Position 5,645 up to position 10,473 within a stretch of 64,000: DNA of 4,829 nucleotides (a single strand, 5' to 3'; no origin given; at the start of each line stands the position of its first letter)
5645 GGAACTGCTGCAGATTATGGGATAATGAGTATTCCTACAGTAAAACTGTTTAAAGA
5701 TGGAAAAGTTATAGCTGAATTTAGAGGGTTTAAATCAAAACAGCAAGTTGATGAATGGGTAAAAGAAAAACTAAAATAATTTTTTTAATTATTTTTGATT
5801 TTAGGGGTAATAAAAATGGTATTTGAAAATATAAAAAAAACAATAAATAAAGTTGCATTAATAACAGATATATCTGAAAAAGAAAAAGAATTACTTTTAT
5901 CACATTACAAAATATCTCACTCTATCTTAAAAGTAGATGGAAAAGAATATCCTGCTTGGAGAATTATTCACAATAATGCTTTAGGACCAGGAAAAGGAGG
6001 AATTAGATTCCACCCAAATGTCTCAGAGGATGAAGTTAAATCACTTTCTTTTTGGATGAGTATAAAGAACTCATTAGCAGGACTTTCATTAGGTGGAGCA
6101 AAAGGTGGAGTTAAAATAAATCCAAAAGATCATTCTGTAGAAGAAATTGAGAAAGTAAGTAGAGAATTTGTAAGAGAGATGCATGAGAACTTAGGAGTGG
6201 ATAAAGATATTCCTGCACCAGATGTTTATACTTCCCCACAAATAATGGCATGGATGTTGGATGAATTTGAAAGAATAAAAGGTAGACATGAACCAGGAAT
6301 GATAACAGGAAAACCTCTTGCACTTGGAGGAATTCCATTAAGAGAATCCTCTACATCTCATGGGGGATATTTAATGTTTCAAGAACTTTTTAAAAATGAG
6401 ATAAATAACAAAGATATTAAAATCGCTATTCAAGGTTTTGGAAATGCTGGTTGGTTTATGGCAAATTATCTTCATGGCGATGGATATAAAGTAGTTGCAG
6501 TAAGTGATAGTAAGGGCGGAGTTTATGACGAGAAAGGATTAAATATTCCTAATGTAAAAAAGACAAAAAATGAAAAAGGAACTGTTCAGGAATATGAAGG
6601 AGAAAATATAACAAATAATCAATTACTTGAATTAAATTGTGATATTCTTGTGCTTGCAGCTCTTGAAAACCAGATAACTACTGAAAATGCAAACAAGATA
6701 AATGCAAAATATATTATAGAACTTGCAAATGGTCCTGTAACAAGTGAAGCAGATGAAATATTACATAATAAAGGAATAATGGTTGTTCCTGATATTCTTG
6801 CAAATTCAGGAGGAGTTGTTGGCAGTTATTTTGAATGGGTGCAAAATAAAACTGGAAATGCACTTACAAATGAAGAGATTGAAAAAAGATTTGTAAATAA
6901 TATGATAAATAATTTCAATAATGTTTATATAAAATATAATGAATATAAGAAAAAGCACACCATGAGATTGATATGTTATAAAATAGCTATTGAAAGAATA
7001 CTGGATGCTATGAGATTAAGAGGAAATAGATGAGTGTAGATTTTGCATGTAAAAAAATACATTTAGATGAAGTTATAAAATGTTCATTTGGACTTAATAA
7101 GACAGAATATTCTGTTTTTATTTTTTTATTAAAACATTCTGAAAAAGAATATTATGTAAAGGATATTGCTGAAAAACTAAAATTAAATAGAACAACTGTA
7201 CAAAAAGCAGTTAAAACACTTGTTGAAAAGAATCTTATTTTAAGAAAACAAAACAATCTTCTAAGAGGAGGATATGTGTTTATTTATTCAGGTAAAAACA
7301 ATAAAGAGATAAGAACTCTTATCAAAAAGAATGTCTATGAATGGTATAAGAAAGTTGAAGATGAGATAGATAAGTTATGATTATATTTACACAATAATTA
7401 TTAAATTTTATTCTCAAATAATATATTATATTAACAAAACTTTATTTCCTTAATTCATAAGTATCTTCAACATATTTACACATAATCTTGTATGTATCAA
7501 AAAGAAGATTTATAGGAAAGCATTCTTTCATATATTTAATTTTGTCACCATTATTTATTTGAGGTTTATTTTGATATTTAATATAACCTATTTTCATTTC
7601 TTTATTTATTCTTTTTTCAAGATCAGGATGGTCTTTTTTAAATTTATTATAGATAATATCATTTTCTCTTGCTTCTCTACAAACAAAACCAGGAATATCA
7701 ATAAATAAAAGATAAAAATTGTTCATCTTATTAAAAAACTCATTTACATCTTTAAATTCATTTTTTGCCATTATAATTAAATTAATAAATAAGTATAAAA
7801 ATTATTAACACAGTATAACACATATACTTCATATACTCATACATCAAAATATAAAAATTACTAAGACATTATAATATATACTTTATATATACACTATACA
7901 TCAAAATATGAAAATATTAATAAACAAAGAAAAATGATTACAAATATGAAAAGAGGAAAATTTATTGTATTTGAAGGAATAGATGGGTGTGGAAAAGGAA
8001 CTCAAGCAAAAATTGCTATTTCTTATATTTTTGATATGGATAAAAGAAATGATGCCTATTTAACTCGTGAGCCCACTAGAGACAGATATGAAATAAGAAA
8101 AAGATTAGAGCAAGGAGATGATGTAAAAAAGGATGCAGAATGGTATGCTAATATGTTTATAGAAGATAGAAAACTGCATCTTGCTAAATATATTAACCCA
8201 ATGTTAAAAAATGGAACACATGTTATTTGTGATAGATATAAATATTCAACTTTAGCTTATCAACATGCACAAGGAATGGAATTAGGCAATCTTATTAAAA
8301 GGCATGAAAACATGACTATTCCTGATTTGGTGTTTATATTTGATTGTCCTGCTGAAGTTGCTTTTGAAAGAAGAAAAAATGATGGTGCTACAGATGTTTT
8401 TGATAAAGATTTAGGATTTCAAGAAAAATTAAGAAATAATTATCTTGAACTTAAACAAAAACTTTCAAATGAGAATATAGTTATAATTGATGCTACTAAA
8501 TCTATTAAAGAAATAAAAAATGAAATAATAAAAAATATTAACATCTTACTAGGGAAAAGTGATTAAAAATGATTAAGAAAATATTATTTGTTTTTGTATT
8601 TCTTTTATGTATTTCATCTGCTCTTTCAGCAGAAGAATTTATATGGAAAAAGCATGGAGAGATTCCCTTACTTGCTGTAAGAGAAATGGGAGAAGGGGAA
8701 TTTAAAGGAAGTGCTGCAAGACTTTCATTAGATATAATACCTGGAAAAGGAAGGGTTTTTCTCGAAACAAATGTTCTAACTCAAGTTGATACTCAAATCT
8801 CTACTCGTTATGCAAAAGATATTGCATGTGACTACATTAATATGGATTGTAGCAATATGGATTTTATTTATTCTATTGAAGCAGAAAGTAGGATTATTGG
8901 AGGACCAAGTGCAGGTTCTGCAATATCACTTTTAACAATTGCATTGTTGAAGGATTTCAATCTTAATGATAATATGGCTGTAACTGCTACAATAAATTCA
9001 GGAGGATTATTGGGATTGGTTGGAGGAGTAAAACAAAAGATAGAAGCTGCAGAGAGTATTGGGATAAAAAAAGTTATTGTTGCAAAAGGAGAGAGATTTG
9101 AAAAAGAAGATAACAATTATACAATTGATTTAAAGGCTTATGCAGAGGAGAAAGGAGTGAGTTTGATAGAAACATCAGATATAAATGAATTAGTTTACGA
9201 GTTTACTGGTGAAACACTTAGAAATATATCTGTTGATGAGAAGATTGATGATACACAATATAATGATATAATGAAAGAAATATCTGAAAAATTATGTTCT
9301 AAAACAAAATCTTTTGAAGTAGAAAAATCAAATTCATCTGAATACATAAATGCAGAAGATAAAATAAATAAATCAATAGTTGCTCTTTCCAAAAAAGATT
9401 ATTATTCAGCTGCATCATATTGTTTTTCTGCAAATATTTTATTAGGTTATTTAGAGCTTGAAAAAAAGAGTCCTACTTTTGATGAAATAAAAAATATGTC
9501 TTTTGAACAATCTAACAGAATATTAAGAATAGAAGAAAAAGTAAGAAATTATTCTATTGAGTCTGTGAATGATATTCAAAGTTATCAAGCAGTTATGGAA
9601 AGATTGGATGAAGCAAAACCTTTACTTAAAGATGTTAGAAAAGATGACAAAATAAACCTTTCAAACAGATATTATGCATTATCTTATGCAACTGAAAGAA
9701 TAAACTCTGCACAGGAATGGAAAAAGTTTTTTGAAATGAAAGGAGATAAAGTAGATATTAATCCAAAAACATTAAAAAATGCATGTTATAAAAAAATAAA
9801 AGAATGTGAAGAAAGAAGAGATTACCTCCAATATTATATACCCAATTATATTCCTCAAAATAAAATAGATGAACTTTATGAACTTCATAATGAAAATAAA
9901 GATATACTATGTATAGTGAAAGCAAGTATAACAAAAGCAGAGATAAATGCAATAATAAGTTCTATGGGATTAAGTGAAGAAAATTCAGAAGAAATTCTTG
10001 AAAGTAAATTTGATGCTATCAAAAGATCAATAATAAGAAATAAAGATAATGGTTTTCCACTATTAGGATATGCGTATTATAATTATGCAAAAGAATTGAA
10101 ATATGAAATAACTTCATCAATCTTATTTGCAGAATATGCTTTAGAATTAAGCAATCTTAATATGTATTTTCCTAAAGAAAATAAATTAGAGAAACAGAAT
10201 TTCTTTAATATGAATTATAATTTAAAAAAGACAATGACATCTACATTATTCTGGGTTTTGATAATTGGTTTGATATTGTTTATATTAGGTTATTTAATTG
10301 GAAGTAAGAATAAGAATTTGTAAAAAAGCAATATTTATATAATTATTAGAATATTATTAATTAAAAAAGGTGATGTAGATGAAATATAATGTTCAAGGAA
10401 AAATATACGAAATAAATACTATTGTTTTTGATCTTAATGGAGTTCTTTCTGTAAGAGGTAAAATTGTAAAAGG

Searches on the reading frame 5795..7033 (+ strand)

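Call 20: search_protein_families(library=pfam, proteins=[window:5795-7033:+], max_evalue=0.00001)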
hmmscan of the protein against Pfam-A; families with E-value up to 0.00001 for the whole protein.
window:5795-7033:+ (412 aa): 2 families
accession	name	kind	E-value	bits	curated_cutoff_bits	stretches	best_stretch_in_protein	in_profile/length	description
PF00208.27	ELFV_dehydrog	-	4.9e-71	239.7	23.4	1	178-410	1-241/241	Glutamate/Leucine/Phenylalanine/Valine dehydrogenase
PF02812.23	ELFV_dehydrog_N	-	3.2e-45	153.4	25.3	1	48-159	15-128/129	Glu/Leu/Phe/Val dehydrogenase, dimerisation domain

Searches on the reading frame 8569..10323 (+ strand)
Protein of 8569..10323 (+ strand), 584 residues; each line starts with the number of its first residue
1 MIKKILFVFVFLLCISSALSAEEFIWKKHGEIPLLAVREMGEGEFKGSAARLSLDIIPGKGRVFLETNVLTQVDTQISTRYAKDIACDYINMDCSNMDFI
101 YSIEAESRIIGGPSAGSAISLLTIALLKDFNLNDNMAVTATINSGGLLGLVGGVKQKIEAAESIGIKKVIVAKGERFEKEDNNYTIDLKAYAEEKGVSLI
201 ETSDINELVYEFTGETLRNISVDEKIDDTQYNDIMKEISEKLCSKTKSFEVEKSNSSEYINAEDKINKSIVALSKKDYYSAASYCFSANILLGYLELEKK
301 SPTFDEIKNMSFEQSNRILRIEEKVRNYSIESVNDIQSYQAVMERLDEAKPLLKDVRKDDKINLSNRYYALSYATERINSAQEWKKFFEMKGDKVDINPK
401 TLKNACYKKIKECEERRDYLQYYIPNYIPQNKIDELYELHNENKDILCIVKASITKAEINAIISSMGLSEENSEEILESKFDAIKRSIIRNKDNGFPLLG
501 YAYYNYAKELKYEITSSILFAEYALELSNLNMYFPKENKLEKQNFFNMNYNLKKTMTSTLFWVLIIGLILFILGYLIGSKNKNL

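Call 20: search_protein_families(library=pfam, proteins=[window:8569-10323:+], max_evalue=0.00001)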
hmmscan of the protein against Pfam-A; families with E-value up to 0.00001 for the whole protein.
window:8569-10323:+ (584 aa): 1 family
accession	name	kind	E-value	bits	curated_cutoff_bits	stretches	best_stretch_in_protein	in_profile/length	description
PF05362.19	Lon_C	-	6.2e-08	32.9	21.1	1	112-176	109-173/205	Lon protease (S16) C-terminal proteolytic domain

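Call 79: search_protein_families(library=pfam, proteins=[window:8569-10323:+], max_evalue=0.01)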
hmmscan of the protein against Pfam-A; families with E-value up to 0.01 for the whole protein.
window:8569-10323:+ (584 aa): 1 family
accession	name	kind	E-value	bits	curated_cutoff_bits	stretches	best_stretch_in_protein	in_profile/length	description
PF05362.19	Lon_C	-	6.2e-08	32.9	21.1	1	112-176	109-173/205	Lon protease (S16) C-terminal proteolytic domain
